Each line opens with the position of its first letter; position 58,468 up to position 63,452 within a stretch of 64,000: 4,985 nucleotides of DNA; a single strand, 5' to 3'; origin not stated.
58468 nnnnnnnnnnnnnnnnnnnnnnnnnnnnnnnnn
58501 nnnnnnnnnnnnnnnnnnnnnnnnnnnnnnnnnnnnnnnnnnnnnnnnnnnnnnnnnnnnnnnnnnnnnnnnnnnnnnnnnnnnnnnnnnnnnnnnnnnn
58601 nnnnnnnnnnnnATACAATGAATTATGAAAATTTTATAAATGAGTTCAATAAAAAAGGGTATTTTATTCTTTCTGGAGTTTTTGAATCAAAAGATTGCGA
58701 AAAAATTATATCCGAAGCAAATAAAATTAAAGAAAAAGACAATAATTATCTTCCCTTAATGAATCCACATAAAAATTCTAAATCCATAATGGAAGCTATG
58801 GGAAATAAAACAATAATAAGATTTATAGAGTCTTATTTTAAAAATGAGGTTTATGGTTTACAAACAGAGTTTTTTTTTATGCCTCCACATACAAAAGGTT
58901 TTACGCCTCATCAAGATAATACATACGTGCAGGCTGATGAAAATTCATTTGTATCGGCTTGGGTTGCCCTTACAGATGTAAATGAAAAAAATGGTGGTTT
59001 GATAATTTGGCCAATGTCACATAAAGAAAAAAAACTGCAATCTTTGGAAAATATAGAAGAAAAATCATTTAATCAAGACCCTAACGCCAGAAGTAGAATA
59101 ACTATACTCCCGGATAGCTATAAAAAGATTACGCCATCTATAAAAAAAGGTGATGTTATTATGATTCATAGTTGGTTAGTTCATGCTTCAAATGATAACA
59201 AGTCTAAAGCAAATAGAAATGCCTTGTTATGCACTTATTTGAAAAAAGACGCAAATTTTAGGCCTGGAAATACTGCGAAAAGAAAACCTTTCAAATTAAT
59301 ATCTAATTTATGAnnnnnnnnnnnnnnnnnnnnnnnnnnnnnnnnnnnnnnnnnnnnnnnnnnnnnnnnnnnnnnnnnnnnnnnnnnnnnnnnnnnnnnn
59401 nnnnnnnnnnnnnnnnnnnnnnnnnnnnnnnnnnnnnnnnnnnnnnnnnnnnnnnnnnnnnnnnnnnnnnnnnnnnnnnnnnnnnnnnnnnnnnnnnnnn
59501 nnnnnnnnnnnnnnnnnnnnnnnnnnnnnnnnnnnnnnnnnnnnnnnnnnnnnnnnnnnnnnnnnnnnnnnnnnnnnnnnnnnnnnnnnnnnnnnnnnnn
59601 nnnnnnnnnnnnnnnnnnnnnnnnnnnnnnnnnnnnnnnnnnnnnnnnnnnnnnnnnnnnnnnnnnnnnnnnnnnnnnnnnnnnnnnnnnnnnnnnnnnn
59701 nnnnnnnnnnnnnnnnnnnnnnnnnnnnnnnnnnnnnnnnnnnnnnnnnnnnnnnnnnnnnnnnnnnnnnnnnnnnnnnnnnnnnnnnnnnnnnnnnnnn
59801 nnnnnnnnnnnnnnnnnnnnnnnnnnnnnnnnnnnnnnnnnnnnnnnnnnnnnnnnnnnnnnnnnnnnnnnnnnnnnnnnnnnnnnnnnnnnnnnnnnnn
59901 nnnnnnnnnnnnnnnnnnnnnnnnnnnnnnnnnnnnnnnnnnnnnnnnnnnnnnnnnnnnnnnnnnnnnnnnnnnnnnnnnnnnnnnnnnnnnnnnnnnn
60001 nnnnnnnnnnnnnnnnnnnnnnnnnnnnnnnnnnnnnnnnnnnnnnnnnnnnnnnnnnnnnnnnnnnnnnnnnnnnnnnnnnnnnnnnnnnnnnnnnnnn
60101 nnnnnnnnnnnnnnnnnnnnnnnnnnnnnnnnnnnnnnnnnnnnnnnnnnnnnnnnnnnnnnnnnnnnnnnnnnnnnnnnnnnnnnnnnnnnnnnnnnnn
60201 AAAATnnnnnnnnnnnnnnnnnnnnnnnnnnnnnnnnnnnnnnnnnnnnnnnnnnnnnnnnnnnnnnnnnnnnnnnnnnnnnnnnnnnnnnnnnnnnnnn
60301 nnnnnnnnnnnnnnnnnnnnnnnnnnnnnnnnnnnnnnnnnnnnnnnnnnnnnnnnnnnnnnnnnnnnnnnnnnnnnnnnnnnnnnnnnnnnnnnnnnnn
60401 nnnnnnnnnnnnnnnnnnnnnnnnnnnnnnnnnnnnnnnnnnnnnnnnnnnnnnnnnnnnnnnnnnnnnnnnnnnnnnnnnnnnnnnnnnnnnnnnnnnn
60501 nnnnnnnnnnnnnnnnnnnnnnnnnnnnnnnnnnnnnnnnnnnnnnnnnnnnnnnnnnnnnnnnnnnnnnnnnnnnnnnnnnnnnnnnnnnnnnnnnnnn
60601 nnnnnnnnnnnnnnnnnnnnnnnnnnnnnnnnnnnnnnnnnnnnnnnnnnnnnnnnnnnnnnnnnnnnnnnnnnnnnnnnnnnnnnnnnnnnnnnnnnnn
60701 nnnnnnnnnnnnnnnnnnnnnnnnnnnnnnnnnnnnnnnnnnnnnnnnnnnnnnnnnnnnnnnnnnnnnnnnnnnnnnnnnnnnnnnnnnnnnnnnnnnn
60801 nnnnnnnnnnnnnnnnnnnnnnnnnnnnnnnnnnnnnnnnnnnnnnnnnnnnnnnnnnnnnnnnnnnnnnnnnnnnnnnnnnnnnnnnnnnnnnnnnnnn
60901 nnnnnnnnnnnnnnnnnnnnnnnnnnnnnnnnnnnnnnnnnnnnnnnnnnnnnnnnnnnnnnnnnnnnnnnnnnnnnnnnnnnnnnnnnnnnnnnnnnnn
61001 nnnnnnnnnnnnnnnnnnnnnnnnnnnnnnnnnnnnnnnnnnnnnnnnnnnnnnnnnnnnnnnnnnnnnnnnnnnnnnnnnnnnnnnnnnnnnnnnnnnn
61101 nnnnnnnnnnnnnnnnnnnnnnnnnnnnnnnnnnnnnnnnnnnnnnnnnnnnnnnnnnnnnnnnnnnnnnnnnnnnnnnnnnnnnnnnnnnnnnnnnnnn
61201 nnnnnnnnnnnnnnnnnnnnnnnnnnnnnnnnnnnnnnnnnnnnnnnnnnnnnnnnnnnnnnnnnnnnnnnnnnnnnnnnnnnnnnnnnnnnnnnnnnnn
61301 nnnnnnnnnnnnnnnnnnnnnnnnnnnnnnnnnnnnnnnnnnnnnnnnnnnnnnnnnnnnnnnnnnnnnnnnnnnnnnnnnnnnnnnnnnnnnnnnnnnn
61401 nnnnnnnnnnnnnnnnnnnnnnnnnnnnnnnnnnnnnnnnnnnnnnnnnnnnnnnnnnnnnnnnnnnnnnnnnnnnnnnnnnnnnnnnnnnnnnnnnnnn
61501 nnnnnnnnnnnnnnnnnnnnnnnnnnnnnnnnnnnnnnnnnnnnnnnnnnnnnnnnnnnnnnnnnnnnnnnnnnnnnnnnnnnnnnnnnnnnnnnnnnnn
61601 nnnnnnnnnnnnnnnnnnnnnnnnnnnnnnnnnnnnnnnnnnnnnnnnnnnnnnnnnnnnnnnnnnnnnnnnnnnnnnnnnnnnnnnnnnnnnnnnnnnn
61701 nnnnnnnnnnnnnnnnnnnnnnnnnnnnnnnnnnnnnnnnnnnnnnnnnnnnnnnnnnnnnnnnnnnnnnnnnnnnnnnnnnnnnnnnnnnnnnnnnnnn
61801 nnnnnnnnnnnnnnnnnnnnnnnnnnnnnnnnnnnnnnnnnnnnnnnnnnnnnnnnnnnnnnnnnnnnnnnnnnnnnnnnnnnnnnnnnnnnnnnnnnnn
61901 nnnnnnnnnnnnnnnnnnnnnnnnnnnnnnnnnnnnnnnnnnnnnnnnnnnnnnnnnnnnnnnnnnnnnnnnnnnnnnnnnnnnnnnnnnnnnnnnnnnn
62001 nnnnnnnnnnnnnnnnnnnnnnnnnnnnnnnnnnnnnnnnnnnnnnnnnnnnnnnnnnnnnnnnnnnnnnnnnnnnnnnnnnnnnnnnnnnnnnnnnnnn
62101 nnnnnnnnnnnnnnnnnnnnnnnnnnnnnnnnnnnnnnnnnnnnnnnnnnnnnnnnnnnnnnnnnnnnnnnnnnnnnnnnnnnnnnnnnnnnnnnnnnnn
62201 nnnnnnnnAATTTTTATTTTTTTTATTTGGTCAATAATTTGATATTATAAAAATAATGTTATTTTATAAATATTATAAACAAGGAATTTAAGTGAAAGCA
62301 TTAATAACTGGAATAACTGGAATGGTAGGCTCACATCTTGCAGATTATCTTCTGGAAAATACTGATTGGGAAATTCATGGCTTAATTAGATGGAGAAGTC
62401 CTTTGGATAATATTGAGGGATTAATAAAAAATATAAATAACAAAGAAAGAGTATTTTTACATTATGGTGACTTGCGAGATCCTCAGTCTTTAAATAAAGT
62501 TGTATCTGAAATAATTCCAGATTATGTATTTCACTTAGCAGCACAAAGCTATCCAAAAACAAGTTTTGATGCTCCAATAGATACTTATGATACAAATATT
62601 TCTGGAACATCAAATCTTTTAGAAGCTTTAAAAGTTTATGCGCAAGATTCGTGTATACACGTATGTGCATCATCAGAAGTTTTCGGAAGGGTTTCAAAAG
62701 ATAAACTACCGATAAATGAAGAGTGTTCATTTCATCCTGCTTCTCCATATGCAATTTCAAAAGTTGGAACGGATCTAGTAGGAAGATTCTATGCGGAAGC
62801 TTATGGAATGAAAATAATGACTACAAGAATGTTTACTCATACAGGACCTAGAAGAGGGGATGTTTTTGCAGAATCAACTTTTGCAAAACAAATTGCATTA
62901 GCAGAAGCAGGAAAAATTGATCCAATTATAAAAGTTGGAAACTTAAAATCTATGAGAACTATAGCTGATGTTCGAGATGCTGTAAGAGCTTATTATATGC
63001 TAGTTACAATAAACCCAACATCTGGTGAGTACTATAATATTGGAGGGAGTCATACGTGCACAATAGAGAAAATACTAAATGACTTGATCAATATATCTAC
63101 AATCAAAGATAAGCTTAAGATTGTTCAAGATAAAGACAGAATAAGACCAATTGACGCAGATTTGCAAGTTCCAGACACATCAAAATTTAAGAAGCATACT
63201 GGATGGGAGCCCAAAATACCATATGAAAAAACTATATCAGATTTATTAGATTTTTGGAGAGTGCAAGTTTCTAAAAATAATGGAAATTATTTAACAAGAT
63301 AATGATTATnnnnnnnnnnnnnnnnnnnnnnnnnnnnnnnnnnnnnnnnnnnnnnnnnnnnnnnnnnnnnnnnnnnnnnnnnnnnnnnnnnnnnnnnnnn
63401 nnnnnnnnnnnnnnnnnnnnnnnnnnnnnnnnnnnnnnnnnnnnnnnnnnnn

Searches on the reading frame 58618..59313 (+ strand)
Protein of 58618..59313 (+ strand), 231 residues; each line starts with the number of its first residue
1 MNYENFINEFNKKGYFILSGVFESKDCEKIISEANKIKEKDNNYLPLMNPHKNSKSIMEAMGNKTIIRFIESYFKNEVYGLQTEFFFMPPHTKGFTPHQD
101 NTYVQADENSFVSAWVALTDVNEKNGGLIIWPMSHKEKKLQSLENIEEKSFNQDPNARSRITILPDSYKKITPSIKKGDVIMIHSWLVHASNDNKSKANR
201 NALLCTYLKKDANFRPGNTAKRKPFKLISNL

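Call 58: search_protein_families(library=pfam, proteins=[window:58618-59313:+], max_evalue=1e-8)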
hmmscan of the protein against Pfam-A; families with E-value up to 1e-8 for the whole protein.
window:58618-59313:+ (231 aa): 1 family
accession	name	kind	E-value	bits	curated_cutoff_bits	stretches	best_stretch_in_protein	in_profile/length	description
PF05721.19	PhyH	-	6.4e-27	95.7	22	1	10-202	1-213/213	Phytanoyl-CoA dioxygenase (PhyH)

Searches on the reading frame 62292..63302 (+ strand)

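Call 59: search_protein_families(library=pfam, proteins=[window:62292-63302:+], max_evalue=0.001)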
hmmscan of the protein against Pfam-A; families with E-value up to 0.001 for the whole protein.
window:62292-63302:+ (336 aa): 6 families
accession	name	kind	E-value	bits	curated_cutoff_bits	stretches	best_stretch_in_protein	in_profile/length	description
PF16363.11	GDP_Man_Dehyd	-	1.6e-74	251.7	27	1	4-317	1-331/332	GDP-mannose 4,6 dehydratase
PF01370.27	Epimerase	-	5e-51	173.9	20.9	1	3-251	1-240/240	NAD dependent epimerase/dehydratase family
PF02719.21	Polysacc_synt_2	-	5.1e-10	39.5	20.2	1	4-122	2-124/293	Polysaccharide biosynthesis protein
PF01073.25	3Beta_HSD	-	2.8e-09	36.8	22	1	4-147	1-138/280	3-beta hydroxysteroid dehydrogenase/isomerase family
PF07993.18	NAD_binding_4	-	1.3e-07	31.5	20.1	1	5-136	1-145/258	Male sterility protein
PF04321.23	RmlD_sub_bind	-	1.5e-06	27.9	27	1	1-158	1-130/287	RmlD substrate binding domain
